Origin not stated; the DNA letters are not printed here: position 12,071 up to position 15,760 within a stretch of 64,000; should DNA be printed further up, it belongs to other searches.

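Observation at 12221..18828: Isolated relic of an F-type type IV secretion mating-pair-stabilisation module (TraF-like, possible TraH-like, TraG-N-like) without the rest of a conjugation system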

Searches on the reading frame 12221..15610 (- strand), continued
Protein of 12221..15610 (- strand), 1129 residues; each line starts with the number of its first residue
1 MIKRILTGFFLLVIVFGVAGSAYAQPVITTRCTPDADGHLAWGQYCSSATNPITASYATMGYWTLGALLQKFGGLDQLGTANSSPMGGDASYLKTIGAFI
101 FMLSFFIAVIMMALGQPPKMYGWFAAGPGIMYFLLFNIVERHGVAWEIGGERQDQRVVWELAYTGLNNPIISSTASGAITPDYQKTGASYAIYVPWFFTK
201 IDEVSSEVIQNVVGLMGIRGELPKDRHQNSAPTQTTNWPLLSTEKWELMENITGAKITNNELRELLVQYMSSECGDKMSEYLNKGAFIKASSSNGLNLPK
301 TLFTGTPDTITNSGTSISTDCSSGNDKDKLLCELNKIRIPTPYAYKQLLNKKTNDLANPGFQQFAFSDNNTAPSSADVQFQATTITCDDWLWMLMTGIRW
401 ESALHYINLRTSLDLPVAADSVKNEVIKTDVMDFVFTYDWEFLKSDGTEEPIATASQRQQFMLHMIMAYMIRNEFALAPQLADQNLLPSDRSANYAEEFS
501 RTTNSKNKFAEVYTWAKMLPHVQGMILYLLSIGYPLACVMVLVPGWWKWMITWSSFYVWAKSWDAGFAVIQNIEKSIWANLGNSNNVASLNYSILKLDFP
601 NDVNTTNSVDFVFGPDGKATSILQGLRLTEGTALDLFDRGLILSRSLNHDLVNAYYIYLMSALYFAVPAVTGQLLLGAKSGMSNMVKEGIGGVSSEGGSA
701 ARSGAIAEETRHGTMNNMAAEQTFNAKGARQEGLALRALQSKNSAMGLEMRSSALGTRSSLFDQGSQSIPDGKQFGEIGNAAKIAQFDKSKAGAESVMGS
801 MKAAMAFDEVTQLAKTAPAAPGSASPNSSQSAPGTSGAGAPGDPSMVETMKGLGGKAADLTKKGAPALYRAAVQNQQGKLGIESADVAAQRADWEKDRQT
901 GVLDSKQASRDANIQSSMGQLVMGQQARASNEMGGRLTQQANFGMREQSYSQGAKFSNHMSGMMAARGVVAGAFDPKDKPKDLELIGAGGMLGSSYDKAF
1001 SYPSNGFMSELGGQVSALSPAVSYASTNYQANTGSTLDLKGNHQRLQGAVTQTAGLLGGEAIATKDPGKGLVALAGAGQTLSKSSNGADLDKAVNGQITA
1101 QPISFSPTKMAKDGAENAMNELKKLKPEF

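Call 56: predict_structure(alignment_id=A3)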
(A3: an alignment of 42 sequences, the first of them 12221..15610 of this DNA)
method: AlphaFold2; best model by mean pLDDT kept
length: 1129 residues; sequences in the alignment: 42
mean_pLDDT: 72.2   pTM: 0.66
mean pLDDT of the five models: 72.2, 70.0, 68.9, 66.2, 65.5
residues with pLDDT >= 90: 235; 70-90: 498; 50-70: 143; < 50: 253
segments of 3 or more residues with pLDDT < 50: 21-31, 33-36, 38-43, 77-89, 311-315, 420-424, 601-606, 785-887, 1032-1049, 1051-1129
pLDDT, mean of each block of 10 residues (from residue 1): 76 69 39 45 66 93 88 56 49 63 78 84 85 85 86 84 84 71 78 88 91 83 65 68 85 92 95 94 90 85 68 52 78 92 90 58 73 72 92 92 88 63 59 87 83 81 93 93 87 89 84 83 93 90 85 92 92 89 88 81 55 65 77 90 91 88 89 78 71 77 90 93 91 85 87 83 73 60 47 37 33 33 32 31 37 31 30 37 47 67 74 82 88 89 91 91 90 89 84 84 82 78 62 44 46 45 34 30 35 36 31 38 36
secondary structure, 60 per line:
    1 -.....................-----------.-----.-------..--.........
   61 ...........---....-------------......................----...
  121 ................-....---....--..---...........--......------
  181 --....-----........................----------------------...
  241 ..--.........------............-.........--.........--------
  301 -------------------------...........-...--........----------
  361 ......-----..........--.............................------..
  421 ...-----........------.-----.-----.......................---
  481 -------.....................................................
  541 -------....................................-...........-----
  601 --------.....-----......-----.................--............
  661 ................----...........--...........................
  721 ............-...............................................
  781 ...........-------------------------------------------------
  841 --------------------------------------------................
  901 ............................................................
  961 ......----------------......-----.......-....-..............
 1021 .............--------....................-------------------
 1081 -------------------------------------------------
elements in order (helices of 4 or more, strands of 3 or more residues): H2-22 H52-71 H75-78 H92-113 H118-136 E138-141 E145-148 H156-166 H169-174 H183-186 E192-195 H196-215 H238-242 H245-253 H260-271 H273-281 H284-292 H326-336 E338-340 H343-350 H361-366 H372-381 E384-386 H387-412 H419-423 H429-436 H455-477 H488-540 H548-583 H585-595 E609-613 E619-624 H630-646 H649-676 H681-691 H694-732 H734-791 H885-966 H983-988 H994-1000 H1002-1005 H1007-1033 H1042-1061

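Call 59: fold_search(model_id=the predicted structure, library=pdb)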
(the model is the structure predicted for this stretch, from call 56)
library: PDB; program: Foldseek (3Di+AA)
matches with E <= 10: 92; with E <= 0.001: 0
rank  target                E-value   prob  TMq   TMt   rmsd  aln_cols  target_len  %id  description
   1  7d3u_D                6.1e-01  0.03  0.05  0.09  33.1       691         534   10  Structure of Mrp complex from Dietzia sp. DQ12-45-1b (released 2020-12-09)
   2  6afu_A                7.8e-01  0.05  0.08  0.11  33.2       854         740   10  Proton pyrophosphatase-L555M mutant (released 2019-04-10)
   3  8vzo_A                1.4e+00  0.03  0.07  0.13  21.3       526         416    9  Cryo-EM structure of FLVCR2 in the outward-facing state with choline bound (released 2024-05-01)
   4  5yke_B                1.4e+00  0.02  0.06  0.08  46.0      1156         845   10  Structure of pancreatic ATP-sensitive potassium channel bound with glibenclamide and ATPgammaS (focused refinement on  (released 2018-04-18)
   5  5lzq_A                1.7e+00  0.02  0.07  0.10  30.9       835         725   10  Crystal structure of Thermotoga maritima sodium pumping membrane integral pyrophosphatase in complex with imidodiphosp (released 2016-12-14)
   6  4llh_A                1.8e+00  0.02  0.06  0.11  31.3       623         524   10  Substrate bound outward-open state of the symporter BetP (released 2014-05-07)
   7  7z0s_C                1.8e+00  0.03  0.07  0.11  30.3       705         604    9  Structure of the Escherichia coli formate hydrogenlyase complex (anaerobic preparation, without formate dehydrogenase  (released 2022-09-28)
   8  6qxa_B                2.0e+00  0.02  0.07  0.09  33.3       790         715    9  Structure of membrane bound pyrophosphatase from Thermotoga maritima in complex with imidodiphosphate and N-[(2-amino- (released 2019-04-10)
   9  7sqc_W0               2.6e+00  0.03  0.08  0.08  81.7       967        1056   10  Ciliary C1 central pair apparatus isolated from Chlamydomonas reinhardtii (released 2022-04-13)
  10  8b24_B                2.7e+00  0.02  0.08  0.12  31.2       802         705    9  Time-resolved structure of K+-dependent Na+-PPase from Thermotoga maritima 3600-seconds post reaction initiation with  (released 2024-01-17)
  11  7z84_L                2.8e+00  0.02  0.06  0.09  34.3       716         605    8  Complex I from E. coli, DDM/LMNG-purified, under Turnover at pH 8, Open-ready state (released 2022-09-21)
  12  6t1z                  2.9e+00  0.02  0.06  0.12  23.2       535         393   11  LmrP from L. lactis, in an outward-open conformation, bound to Hoechst 33342 (released 2020-07-29)
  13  2fec_A                2.9e+00  0.02  0.06  0.12  27.7       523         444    9  Structure of the E203Q mutant of the Cl-/H+ exchanger CLC-ec1 from E.Coli (released 2006-01-03)
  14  8wm3_A                2.9e+00  0.01  0.05  0.08  29.7       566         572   10  Cryo-EM structure of ACE2-SIT1 complex with tiagabine (released 2024-09-25)
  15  9g8j_B                3.1e+00  0.02  0.07  0.09  32.4       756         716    9  Structure of K+-dependent Na+-PPase from Thermotoga maritima in complex with zoledronate (released 2025-06-04)
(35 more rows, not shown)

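Call 64: search_dna_similar(query=P0005, collection=plasmids, mode=protein, max_evalue=10, max_rows=30)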
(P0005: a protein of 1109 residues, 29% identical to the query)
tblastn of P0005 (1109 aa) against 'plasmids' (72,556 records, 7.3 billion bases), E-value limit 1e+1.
Records with a match: 3; places in all: 3; records where one place covers at least 80% of the query: 0.
Best place of each record, by identity: <60% 3.
By first word of the organism name: Bordetella 1; Persicobacter 1; Persephonella 1.
By predicted mobility (MOB-suite, as given by PLSDB): non-mobilizable 3.
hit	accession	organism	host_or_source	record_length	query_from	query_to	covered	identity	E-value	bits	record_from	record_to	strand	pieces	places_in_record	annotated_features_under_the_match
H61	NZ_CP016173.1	Bordetella flabilis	Homo sapiens,sputum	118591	299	466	15%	25.3%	8e+0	39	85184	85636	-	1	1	hypothetical protein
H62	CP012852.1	Persicobacter sp. JZB09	cell culture,soil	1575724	610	727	11%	26.3%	5e+0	39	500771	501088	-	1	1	none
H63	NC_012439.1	Persephonella marina EX-H1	-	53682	537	628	8%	33.0%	2e+0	40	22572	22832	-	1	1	conjugal transfer protein TraG N-terminal domain-containing protein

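Call 65: get_annotated_region(hit=H63, flank=20000)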
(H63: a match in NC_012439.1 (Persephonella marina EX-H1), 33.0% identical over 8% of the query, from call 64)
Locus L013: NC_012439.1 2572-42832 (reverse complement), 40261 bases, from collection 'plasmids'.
description: Persephonella marina EX-H1 plasmid unnamed, complete sequence
organism: Persephonella marina EX-H1 (NCBI taxid 123214)
taxonomy: Bacteria; Aquificota; Aquificia; Aquificales; Hydrogenothermaceae; Persephonella; Persephonella marina; Persephonella marina EX-H1
host: -; source: -; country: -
typing (MOB-suite, as given by PLSDB): non-mobilizable; replicon rep_cluster_157; mating-pair formation MPF_F
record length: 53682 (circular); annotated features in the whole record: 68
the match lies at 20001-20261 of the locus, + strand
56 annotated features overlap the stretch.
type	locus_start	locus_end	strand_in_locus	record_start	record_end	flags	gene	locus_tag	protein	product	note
CDS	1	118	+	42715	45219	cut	-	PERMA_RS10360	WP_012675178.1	type IA DNA topoisomerase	GO:0006265 - DNA topological change [Evidence IEA]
CDS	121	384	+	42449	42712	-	-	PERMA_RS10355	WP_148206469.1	hypothetical protein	-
CDS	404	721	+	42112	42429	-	-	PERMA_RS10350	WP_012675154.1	hypothetical protein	-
CDS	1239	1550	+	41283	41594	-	-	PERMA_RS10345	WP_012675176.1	hypothetical protein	-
CDS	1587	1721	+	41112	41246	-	-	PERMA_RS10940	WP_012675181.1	hypothetical protein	-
CDS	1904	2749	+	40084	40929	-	-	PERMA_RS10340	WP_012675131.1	hypothetical protein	-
CDS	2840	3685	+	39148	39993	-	-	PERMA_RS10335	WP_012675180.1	zincin-like metallopeptidase domain-containing protein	-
CDS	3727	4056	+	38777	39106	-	-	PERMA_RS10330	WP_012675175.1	hypothetical protein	-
CDS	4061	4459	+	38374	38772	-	-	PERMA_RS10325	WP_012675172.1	hypothetical protein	-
CDS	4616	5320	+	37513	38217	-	-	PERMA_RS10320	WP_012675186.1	PD-(D/E)XK nuclease family protein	-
CDS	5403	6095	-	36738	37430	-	-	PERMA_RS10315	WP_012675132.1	hypothetical protein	-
CDS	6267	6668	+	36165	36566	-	-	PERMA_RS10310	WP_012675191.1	TrbC/VirB2 family protein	-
CDS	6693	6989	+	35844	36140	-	traL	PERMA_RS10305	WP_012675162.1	type IV conjugative transfer system protein TraL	-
CDS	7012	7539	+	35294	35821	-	traE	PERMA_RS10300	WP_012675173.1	type IV conjugative transfer system protein TraE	-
CDS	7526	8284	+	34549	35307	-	-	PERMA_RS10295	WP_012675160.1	type-F conjugative transfer system secretin TraK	-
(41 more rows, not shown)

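Call 69: search_dna_similar(query=L013:19077-22568:+, collection=plasmids, mode=protein, rows=spread, max_rows=40, max_evalue=0.000001)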
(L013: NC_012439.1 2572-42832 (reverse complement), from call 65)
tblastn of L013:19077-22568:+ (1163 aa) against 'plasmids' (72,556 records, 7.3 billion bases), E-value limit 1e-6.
Records with a match: 1200; places in all: 1208; records where one place covers at least 80% of the query: 1.
Best place of each record, by identity: >=99% 1; <60% 1199.
By first word of the organism name: Klebsiella 325; Salmonella 205; Escherichia 198; Citrobacter 135; Providencia 97; Enterobacter 53; Proteus 47; Vibrio 31; Aeromonas 27; Shewanella 11; and 28 more.
By predicted mobility (MOB-suite, as given by PLSDB): conjugative 1059; mobilizable 124; non-mobilizable 17.
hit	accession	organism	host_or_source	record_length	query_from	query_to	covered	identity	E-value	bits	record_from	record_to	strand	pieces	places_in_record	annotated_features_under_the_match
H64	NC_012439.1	Persephonella marina EX-H1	-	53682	1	1163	100%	100.0%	0e+0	2279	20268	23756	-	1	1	conjugal transfer protein TraG N-terminal domain-containing protein | hypothetical protein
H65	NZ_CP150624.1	Citrobacter freundii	patient,Pleural effusion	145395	7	450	38%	23.1%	9e-11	74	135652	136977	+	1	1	conjugal transfer protein TraG N-terminal domain-containing protein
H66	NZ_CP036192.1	Klebsiella pneumoniae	Homo sapiens,blood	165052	7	450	38%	22.9%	1e-10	74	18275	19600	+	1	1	conjugal transfer protein TraG N-terminal domain-containing protein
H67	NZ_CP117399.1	Salmonella enterica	Bos taurus,Manila ropes placed above ...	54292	7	450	38%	22.9%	2e-10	73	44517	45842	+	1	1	conjugal transfer protein TraG N-terminal domain-containing protein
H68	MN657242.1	Enterobacteriaceae bacterium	-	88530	7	450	38%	22.9%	2e-10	73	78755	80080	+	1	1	IncF plasmid conjugative transfer protein TraG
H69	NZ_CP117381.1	Salmonella enterica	Bos taurus,feces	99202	7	450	38%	22.9%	2e-10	73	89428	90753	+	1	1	conjugal transfer protein TraG N-terminal domain-containing protein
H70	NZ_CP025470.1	Klebsiella pneumoniae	Homo sapiens,mixed culture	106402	7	450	38%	22.9%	2e-10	73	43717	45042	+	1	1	conjugal transfer protein TraG N-terminal domain-containing protein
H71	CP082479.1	Salmonella enterica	animal-cattle-heifer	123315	7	450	38%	22.9%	2e-10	73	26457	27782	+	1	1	conjugal transfer protein TraG N-terminal domain-containing protein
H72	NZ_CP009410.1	Salmonella enterica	food,ground turkey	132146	7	450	38%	22.9%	2e-10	73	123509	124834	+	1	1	conjugal transfer protein TraG N-terminal domain-containing protein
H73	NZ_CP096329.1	Providencia sp. PROV101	Clinical or host-associated ...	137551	7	450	38%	22.9%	2e-10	73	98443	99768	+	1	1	conjugal transfer protein TraG N-terminal domain-containing protein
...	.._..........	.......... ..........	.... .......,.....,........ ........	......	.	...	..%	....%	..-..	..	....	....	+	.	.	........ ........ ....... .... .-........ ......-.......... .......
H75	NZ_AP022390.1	Citrobacter portucalensis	-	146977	7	450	38%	22.9%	2e-10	73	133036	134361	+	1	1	conjugal transfer protein TraG N-terminal domain-containing protein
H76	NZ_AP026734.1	Shewanella xiamenensis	-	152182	7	450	38%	22.9%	2e-10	73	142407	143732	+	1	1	conjugal transfer protein TraG N-terminal domain-containing protein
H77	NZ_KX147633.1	Citrobacter freundii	Denmark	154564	7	450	38%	22.9%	2e-10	73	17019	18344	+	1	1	conjugal transfer protein TraG N-terminal domain-containing protein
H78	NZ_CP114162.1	Klebsiella quasipneumoniae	Homo sapiens,urine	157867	7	450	38%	22.9%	2e-10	73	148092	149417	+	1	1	conjugal transfer protein TraG N-terminal domain-containing protein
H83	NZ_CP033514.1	Vibrio cholerae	mixed culture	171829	7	450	38%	22.9%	2e-10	73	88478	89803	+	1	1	conjugal transfer protein TraG N-terminal domain-containing protein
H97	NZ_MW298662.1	Escherichia coli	-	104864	3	123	10%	34.4%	2e-8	67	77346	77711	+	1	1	conjugal transfer protein TraG N-terminal domain-containing protein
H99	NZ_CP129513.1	Enterobacter asburiae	-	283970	6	123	10%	32.2%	2e-10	73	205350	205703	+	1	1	conjugal transfer protein TraG N-terminal domain-containing protein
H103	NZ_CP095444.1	Providencia stuartii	Homo sapiens,Splenic fine needle ...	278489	6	123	10%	28.0%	4e-7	62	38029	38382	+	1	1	conjugal transfer protein TraG N-terminal domain-containing protein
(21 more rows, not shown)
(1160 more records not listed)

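Call 70: get_annotated_region(hit=H83, flank=6000)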
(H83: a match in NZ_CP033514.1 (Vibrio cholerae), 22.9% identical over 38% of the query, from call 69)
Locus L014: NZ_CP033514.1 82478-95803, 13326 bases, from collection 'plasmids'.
description: Vibrio cholerae strain E4 plasmid pVCR94, complete sequence
organism: Vibrio cholerae (NCBI taxid 666)
taxonomy: Bacteria; Pseudomonadota; Gammaproteobacteria; Vibrionales; Vibrionaceae; Vibrio; Vibrio cholerae
host: -; source: mixed culture; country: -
typing (MOB-suite, as given by PLSDB): conjugative; replicon IncC; relaxase MOBH,MOBH; mating-pair formation MPF_F
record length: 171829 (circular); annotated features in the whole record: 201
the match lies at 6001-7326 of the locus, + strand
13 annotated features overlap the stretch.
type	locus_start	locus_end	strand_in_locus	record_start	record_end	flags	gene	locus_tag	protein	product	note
CDS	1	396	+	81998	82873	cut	-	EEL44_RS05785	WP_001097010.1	DNA replication terminus site-binding protein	-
CDS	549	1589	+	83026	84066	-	-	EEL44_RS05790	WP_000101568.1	DNA-binding protein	-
CDS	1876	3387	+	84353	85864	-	-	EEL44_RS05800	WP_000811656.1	UvrD-helicase domain-containing protein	-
CDS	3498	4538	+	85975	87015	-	traF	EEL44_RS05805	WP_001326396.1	conjugal transfer protein TraF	-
CDS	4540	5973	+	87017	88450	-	-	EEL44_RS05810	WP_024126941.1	conjugal transfer protein TraH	-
CDS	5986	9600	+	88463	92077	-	-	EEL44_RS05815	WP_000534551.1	conjugal transfer protein TraG N-terminal domain-containing protein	-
CDS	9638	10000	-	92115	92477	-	-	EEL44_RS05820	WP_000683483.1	hypothetical protein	-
CDS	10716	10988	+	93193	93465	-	-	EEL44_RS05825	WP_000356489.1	helix-turn-helix domain-containing protein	-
CDS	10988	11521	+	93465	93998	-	-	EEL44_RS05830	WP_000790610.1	transglycosylase SLT domain-containing protein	-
CDS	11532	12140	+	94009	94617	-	-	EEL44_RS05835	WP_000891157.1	hypothetical protein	-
CDS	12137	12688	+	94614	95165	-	-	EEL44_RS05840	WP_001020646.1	FlhC family transcriptional regulator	GO:0045893 - positive regulation of DNA-templated transcription [Evidence IEA]; GO:1902208 - regulation of ...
CDS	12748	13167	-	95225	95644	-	-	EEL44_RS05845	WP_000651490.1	H-NS family nucleoid-associated regulatory protein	GO:0006355 - regulation of DNA-templated transcription [Evidence IEA]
CDS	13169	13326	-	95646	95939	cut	-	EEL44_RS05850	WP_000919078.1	hypothetical protein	-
